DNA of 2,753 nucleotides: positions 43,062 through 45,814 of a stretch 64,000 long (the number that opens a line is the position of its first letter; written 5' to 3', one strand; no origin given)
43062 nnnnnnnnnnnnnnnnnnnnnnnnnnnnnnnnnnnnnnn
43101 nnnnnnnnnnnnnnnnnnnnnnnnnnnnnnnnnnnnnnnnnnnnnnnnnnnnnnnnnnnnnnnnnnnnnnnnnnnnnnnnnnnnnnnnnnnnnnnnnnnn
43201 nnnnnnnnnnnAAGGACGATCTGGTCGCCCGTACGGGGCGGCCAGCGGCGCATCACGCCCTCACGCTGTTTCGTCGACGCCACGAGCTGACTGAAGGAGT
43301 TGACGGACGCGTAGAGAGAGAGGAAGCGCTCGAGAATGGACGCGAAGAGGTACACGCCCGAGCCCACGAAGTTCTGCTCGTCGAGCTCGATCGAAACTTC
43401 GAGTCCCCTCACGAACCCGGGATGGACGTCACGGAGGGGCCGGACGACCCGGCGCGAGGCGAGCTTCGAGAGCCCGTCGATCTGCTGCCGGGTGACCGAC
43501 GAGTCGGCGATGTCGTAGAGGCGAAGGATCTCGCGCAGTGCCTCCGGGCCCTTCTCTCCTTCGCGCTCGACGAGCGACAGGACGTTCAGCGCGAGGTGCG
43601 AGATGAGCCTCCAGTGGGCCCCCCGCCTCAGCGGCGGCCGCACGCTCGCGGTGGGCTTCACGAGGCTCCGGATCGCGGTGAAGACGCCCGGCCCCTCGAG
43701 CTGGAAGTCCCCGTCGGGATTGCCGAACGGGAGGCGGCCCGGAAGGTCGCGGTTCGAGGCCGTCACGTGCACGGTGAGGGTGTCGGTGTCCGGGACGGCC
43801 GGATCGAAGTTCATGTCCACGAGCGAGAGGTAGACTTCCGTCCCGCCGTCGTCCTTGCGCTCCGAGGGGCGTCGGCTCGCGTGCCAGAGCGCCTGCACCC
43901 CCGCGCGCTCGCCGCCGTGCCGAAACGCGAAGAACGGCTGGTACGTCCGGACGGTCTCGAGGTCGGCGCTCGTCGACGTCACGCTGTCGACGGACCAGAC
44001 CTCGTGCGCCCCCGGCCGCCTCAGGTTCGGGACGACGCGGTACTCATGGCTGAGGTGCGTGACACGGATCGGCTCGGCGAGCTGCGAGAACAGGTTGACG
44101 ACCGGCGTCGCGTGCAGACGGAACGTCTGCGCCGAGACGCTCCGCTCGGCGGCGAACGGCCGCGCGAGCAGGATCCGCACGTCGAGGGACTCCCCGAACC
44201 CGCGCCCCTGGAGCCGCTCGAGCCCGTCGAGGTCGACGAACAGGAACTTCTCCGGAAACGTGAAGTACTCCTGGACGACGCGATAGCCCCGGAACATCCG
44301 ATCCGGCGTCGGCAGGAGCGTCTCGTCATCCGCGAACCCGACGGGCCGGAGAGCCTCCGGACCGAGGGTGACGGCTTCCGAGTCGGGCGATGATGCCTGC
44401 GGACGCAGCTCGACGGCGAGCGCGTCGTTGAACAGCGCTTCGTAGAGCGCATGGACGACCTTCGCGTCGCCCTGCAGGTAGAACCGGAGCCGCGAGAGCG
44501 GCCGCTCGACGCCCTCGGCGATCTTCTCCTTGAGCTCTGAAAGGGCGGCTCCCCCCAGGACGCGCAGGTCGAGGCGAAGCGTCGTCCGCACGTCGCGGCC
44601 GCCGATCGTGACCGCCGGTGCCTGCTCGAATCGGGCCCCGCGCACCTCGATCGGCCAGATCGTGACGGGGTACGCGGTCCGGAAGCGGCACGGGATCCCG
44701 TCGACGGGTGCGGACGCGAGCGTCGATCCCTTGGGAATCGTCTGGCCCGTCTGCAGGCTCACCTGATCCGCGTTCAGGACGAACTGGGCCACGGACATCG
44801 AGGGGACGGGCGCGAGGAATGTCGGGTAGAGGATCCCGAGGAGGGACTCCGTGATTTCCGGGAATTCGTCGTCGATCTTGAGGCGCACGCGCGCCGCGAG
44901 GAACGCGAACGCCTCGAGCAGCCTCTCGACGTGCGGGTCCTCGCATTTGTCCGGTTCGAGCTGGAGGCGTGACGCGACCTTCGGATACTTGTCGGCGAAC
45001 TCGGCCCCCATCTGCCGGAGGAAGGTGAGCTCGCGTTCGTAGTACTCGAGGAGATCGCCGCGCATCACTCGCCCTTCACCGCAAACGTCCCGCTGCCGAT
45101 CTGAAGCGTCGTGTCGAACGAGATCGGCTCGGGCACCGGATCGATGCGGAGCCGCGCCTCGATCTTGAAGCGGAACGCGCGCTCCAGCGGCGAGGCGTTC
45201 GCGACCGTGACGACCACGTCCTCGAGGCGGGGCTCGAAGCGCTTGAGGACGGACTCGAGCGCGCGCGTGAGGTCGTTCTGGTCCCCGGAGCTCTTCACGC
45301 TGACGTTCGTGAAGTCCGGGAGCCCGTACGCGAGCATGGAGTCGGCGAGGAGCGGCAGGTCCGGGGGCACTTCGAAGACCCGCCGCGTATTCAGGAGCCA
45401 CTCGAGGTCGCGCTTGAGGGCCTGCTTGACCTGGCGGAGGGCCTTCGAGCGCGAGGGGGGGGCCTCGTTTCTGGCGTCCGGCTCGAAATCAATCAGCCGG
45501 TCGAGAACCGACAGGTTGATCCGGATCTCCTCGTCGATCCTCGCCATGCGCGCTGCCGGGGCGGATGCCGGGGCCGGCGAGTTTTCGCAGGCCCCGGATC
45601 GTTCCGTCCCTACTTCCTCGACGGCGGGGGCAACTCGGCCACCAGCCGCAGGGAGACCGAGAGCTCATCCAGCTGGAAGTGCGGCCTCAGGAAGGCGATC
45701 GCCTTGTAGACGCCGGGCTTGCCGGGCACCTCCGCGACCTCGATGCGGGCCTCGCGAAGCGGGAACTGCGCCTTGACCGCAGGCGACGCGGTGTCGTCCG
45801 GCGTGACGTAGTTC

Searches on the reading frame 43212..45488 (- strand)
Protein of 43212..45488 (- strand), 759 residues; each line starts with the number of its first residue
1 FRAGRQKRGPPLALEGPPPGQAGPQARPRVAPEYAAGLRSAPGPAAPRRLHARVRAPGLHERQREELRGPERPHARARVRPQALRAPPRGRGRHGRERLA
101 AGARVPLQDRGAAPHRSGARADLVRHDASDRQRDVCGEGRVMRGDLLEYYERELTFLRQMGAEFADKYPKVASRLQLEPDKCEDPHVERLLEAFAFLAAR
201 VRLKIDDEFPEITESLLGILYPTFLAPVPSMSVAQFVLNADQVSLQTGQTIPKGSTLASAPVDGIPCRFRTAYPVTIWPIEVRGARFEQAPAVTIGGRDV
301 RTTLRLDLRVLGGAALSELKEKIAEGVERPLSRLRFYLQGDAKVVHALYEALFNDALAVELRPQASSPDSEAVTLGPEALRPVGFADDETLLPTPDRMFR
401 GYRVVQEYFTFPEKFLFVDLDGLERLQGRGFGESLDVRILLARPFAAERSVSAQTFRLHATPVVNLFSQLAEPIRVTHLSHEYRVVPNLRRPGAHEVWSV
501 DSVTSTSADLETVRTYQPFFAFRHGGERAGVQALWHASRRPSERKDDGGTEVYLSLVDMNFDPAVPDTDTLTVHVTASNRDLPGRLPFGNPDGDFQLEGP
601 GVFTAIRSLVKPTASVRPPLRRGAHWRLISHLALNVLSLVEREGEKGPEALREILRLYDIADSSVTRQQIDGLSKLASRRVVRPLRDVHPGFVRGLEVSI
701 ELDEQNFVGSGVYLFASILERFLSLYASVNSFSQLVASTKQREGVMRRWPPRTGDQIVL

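Call 12: search_protein_families(library=pfam, proteins=[window:43212-45488:-], max_evalue=0.001)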
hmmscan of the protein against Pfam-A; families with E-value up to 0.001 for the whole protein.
window:43212-45488:- (759 aa): 1 family
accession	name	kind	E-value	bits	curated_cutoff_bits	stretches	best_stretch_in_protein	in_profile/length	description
PF05947.17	T6SS_TssF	-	5.4e-224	745.7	25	1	142-756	1-608/608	Type VI secretion system, TssF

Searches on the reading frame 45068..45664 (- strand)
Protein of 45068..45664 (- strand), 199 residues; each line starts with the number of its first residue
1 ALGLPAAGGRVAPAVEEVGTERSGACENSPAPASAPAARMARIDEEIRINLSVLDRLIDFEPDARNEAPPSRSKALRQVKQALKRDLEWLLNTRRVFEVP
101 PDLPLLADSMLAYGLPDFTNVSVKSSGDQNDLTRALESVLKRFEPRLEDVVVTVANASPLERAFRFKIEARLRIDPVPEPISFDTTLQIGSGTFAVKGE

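Call 12: search_protein_families(library=pfam, proteins=[window:45068-45664:-], max_evalue=0.001)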
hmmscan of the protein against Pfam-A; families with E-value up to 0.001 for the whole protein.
window:45068-45664:- (199 aa): 1 family
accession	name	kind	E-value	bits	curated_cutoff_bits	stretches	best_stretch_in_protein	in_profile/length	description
PF04965.19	GPW_gp25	-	3.5e-19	68.8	27.2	1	78-176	2-95/96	Baseplate wedge protein gp25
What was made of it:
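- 45065..45547 (-): tssE (gp25-like). It is the homologue of the domain the fusion lacks and a candidate docking partner. PF04965 (call 12).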
